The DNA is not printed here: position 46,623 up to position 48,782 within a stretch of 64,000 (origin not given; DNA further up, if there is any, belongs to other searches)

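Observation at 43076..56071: Candidate new synthase-dependent exopolysaccharide/matrix system: a seven-gene translationally coupled operon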

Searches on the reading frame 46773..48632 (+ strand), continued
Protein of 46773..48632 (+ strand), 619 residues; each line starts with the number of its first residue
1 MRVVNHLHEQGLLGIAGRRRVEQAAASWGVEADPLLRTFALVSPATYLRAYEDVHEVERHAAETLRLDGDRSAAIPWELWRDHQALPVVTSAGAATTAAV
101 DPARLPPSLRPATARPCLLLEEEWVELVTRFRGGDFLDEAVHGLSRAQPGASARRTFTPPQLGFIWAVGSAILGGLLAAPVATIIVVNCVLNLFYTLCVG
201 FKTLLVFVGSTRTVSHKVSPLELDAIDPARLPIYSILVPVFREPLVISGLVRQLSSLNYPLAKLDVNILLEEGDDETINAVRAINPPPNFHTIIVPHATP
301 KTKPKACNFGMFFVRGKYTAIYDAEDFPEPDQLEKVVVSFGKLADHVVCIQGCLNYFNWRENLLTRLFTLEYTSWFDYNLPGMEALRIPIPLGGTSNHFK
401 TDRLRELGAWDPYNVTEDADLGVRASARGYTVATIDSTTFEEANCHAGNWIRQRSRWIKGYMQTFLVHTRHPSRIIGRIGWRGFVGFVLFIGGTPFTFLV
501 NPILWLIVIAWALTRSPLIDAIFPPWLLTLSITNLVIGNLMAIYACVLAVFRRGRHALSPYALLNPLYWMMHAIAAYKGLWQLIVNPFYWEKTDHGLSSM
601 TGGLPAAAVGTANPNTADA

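Call 46: find_encoding_contigs(protein=P0016, flank=10000, max_places=2)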
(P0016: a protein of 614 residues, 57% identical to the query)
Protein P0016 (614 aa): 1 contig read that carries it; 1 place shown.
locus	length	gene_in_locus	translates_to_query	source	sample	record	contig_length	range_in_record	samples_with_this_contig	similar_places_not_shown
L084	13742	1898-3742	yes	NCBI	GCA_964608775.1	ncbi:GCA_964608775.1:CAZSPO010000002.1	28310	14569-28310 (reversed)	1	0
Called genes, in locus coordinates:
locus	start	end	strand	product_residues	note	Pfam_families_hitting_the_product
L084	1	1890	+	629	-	?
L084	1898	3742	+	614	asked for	PF00535:Glycos_transf_2, PF13641:Glyco_tranf_2_3, PF13632:Glyco_trans_2_3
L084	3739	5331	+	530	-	-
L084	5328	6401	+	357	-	PF22612:GH113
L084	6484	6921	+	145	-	PF13499:EF-hand_7 (faint), PF00036:EF-hand_1 (faint), PF13202:EF-hand_5 (faint), PF13405:EF-hand_6 (faint), PF13833:EF-hand_8 (faint)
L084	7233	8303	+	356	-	PF00022:Actin (weak), PF06723:MreB_Mbl, PF11104:PilM_2 (faint), PF00012:HSP70, PF14450:FtsA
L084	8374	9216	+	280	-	PF04085:MreC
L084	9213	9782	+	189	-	-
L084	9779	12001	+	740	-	PF03717:PBP_dimer, PF00905:Transpeptidase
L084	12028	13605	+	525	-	PF10150:RNase_E_G, PF20833:RNase_E_G_Thio (weak)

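Call 47: find_encoding_contigs(protein=P0014, flank=10000, max_places=2)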
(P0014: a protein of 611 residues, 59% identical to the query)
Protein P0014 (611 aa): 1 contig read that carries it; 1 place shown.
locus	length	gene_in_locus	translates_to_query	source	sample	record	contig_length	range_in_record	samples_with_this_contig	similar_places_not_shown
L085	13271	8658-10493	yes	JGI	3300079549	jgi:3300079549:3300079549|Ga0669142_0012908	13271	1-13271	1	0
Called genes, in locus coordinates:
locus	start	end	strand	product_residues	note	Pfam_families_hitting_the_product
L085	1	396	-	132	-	?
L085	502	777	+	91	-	-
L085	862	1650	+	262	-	PF00218:IGPS, PF01070:FMN_dh (weak)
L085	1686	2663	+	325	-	PF01479:S4 (weak), PF00849:PseudoU_synth_2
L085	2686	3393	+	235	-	PF03167:UDG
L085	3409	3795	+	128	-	PF00072:Response_reg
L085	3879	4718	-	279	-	-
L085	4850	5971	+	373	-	PF00027:cNMP_binding, PF02518:HATPase_c (weak)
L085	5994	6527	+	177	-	PF00072:Response_reg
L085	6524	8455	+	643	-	PF03170:CBM_BcsB_1st (faint)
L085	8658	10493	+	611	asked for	PF00535:Glycos_transf_2, PF13641:Glyco_tranf_2_3, PF13632:Glyco_trans_2_3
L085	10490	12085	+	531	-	-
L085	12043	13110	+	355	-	PF22612:GH113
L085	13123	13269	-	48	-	?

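Call 48: list_cluster_members(proteins=[L085:10490-12082:+, L085:12043-13107:+, L085:6524-8452:+, L085:4850-5968:+, L085:5994-6524:+, L085:3882-4718:-])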
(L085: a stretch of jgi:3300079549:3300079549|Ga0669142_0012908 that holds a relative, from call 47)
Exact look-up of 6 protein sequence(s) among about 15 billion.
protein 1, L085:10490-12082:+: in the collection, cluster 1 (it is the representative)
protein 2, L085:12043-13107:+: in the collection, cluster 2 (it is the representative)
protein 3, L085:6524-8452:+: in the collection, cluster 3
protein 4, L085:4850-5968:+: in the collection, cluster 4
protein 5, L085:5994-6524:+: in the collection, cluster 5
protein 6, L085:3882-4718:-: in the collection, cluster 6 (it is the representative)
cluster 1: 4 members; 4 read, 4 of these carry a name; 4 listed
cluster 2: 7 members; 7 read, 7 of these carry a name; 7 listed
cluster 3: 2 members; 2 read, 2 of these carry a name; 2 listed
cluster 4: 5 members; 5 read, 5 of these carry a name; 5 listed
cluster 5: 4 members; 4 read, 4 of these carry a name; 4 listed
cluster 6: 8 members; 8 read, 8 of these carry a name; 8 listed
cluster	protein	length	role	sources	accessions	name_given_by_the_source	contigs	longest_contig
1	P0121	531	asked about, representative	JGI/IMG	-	hypothetical protein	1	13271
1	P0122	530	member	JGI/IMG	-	hypothetical protein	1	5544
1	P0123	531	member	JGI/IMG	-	hypothetical protein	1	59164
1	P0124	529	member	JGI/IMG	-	hypothetical protein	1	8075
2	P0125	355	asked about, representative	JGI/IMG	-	hypothetical protein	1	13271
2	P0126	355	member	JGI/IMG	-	hypothetical protein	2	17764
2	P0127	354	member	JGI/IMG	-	Glycoside Hydrolase Family 113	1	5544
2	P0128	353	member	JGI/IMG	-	hypothetical protein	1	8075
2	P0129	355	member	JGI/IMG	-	hypothetical protein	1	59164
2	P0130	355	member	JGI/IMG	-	hypothetical protein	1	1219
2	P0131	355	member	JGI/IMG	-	hypothetical protein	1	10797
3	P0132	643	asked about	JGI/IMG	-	hypothetical protein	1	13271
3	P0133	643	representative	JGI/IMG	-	Bacterial cellulose synthase subunit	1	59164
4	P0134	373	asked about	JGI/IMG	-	CRP-like cAMP-binding protein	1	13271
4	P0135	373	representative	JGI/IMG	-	CRP-like cAMP-binding protein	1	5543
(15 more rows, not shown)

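Call 53: search_protein_families(library=pfam, proteins=[L055:6034-7392:+, L025:5252-6394:-, L064:4131-5117:-, L035:3368-3751:+, L035:2296-3330:-, L063:2201-3823:+, L007:3-833:-, L006:2869-3720:-, L009:6460-7068:+, L024:7118-9502:-], max_evalue=0.01)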
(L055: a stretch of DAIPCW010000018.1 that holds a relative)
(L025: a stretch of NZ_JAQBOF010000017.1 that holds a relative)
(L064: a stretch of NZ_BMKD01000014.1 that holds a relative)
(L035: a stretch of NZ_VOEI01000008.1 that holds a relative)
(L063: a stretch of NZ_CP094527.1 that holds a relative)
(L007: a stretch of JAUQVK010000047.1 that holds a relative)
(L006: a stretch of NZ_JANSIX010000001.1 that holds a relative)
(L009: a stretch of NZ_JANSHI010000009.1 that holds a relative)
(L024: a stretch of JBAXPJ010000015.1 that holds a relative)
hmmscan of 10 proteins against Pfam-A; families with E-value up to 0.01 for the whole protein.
L055:6034-7392:+ (453 aa): 2 families
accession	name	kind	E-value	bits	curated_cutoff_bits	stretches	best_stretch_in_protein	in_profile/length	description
PF02518.31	HATPase_c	-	2.8e-17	63.6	26.4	1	343-448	2-106/111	Histidine kinase-, DNA gyrase B-, and HSP90-like ATPase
PF00512.31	HisKA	-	1.2e-07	32.1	26.9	1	230-295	2-65/66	His Kinase A (phospho-acceptor) domain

L025:5252-6394:- (381 aa): 1 family
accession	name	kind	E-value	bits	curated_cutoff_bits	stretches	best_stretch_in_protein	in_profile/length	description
PF00150.24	Cellulase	-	7.5e-35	121.2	23.5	1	63-352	16-269/272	Cellulase (glycosyl hydrolase family 5)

L064:4131-5117:- (329 aa): 3 families
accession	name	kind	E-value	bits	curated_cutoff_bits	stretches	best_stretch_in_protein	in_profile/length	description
PF03405.20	FA_desaturase_2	-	5e-139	463.1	22.7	1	11-327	2-324/325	Fatty acid desaturase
PF02915.23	Rubrerythrin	-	0.0011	19.8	22.8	0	176-217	18-58/137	Rubrerythrin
PF02332.24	Phenol_Hydrox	-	0.0047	17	24.4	1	159-208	168-219/230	Methane/Phenol/Alkene Hydroxylase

L035:3368-3751:+ (128 aa): 0 families

L035:2296-3330:- (345 aa): 1 family
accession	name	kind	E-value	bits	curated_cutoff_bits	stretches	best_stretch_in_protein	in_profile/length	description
PF00248.27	Aldo_ket_red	-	1.3e-75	254.6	24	1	21-314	1-290/291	Aldo/keto reductase family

L063:2201-3823:+ (541 aa): 4 families
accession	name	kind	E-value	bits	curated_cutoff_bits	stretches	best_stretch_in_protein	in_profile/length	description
PF00924.24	MS_channel_2nd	-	4.1e-20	72.1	20.2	1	346-411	2-67/68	Mechanosensitive ion channel, beta-domain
PF21082.3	MS_channel_3rd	-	9.3e-10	39.2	21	1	422-503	2-87/88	Mechanosensitive ion channel MscS, C-terminal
PF05552.17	MS_channel_1st_1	-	0.00037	20.7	22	1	242-280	1-39/50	Mechanosensitive ion channel, conserved TM helix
PF21088.3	MS_channel_1st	-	0.0051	17.2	23.1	1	302-343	1-41/42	Mechanosensitive ion channel, transmembrane helices 2/3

L007:3-833:- (277 aa): 9 families
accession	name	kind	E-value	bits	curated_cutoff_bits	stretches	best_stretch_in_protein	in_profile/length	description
PF00005.33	ABC_tran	-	1.4e-28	100.7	25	1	97-243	2-136/137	ABC transporter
PF13304.12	AAA_21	-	3e-12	47.7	27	2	215-277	237-302/304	AAA domain, putative AbiEii toxin, Type IV TA system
PF02463.25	SMC_N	-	4.6e-08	33.2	40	1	107-273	25-197/220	RecF/RecN/SMC N terminal domain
PF13401.12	AAA_22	-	0.0006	20.6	27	1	106-164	5-62/130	AAA domain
PF13476.12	AAA_23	-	0.00076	20.6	27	1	98-131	12-44/201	AAA domain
PF13555.12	AAA_29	-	0.0013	18.9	27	1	106-134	23-50/61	P-loop containing region of AAA domain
PF13191.12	AAA_16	-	0.003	18.5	32.6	0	104-240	20-139/167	AAA ATPase domain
PF13604.12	AAA_30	-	0.007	16.6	27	0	105-158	16-68/191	AAA domain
PF13175.12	AAA_15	-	0.0098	16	32.1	0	108-147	25-68/374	AAA ATPase domain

L006:2869-3720:- (284 aa): 0 families

L009:6460-7068:+ (203 aa): 2 families
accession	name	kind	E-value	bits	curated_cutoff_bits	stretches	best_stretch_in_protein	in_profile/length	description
PF01050.24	MannoseP_isomer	-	3.4e-50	169.5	23.6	1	95-198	13-116/116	Mannose-6-phosphate isomerase C-terminal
PF07883.17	Cupin_2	-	3.8e-12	46.2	27.2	1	115-182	3-69/70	Cupin domain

L024:7118-9502:- (795 aa): 5 families
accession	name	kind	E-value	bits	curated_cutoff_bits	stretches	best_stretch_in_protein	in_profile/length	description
PF02737.24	3HCDH_N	-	1.1e-41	143.1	22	1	11-201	1-180/180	3-hydroxyacyl-CoA dehydrogenase, NAD binding domain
PF00725.27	3HCDH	-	2.5e-16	60.4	22.1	1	204-303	2-96/97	3-hydroxyacyl-CoA dehydrogenase, C-terminal domain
PF00378.25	ECH_1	-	8.2e-14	52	27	1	498-630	15-145/251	Enoyl-CoA hydratase/isomerase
PF16113.10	ECH_2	-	2.8e-07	30.8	27.2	1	498-622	10-136/335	Enoyl-CoA hydratase/isomerase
PF03446.21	NAD_binding_2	-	0.0082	16.6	21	0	11-51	1-41/161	NAD binding domain of 6-phosphogluconate dehydrogenase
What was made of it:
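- Cyanobacterial clusters contain a MannoseP_isomer/cupin gene (call 53).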

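Call 91: search_solved_structures(query=L081:19228-20361:-, max_evalue=0.00001)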
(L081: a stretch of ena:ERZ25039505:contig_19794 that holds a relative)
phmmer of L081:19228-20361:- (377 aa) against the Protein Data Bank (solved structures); distinct sequences matched with E-value up to 0.00001: 53.
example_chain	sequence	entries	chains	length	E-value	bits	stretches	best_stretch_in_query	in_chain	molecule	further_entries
5hnn_A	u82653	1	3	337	1.2e-85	291.4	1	26-344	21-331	Cellulase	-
5hpc_A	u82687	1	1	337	1.3e-83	284.7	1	26-344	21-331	Cellulase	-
4w7u_A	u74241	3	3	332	6e-83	282.5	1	26-343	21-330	Cellulase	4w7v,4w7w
5hos_A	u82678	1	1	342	1.1e-81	278.4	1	22-344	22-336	Cellulase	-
9p41_A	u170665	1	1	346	1.4e-75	258.2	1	30-342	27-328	Endoglucanase Cel5A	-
8zlg_A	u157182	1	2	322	2e-60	208.3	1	25-330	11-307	Endo-beta-1, 4-glucanase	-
6tpc_A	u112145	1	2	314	9.2e-60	206.2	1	25-343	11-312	Endoglucanase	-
5l9c_A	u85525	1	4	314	1e-59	206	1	25-343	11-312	endoglucanase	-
8zi5_A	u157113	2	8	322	1.1e-59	205.9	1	25-330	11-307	cellulase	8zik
6yon_A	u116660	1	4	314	1.1e-59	205.9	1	25-343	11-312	Endoglucanase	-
6t9f_A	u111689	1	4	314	1.3e-59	205.6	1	25-343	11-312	Endoglucanase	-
5i6s_A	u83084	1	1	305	7.1e-59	203.3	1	26-343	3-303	endoglucanase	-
6t9g_A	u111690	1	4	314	1.3e-58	202.4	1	25-343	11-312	Endoglucanase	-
1gzj_A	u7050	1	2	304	1.1e-53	186.2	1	28-341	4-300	EGI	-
1h1n_A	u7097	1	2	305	1.6e-53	185.6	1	27-341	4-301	ENDO TYPE CELLULASE ENGI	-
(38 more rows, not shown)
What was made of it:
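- The GH5 is closest to endoglucanases (call 91). The GH5 next to the cluster is closest to endo-beta-1,4-glucanases at E 1e-85 (call 91).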

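Call 93: search_solved_structures(query=L025:5252-6394:-, max_evalue=0.00001)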
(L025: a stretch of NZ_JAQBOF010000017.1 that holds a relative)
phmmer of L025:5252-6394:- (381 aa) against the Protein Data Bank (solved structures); distinct sequences matched with E-value up to 0.00001: 43.
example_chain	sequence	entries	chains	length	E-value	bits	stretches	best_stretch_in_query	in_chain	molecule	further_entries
7vt8_A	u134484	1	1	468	1.2e-39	139.6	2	78-267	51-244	Endoglucanase H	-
7vt5_A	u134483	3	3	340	2.5e-39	138.6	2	78-258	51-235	Endoglucanase H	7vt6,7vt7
7vt4_A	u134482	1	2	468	3.2e-39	138.2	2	78-267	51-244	Endoglucanase H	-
3rjy_A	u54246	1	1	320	5.7e-32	114.3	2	78-250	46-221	Endoglucanase FnCel5A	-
1cec_A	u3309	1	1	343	8.1e-32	113.8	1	59-359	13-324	ENDOGLUCANASE CELC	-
3nco_A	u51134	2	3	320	9.1e-32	113.6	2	78-250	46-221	Endoglucanase FnCel5A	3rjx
1cen_A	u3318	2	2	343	2e-31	112.6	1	59-359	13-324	CELLULASE CELC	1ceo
3amc_A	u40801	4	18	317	7.9e-30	107.3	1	78-248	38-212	Endoglucanase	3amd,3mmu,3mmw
3amg_A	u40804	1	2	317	4e-29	105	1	78-248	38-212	Endoglucanase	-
3aof_A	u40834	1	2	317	4.6e-29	104.7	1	78-249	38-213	Endoglucanase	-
3azr_A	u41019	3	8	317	5.8e-29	104.4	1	78-248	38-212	Endoglucanase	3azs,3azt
6kdd_A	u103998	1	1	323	4.9e-28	101.4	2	79-256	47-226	Endoglucanase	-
5byw_A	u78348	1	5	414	1.6e-20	76.7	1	75-248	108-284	Endoglucanase H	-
6uje_A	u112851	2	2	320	2.5e-20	76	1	66-244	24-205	Endoglucanase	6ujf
1vjz_A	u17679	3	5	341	1.4e-16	63.7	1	77-359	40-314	endoglucanase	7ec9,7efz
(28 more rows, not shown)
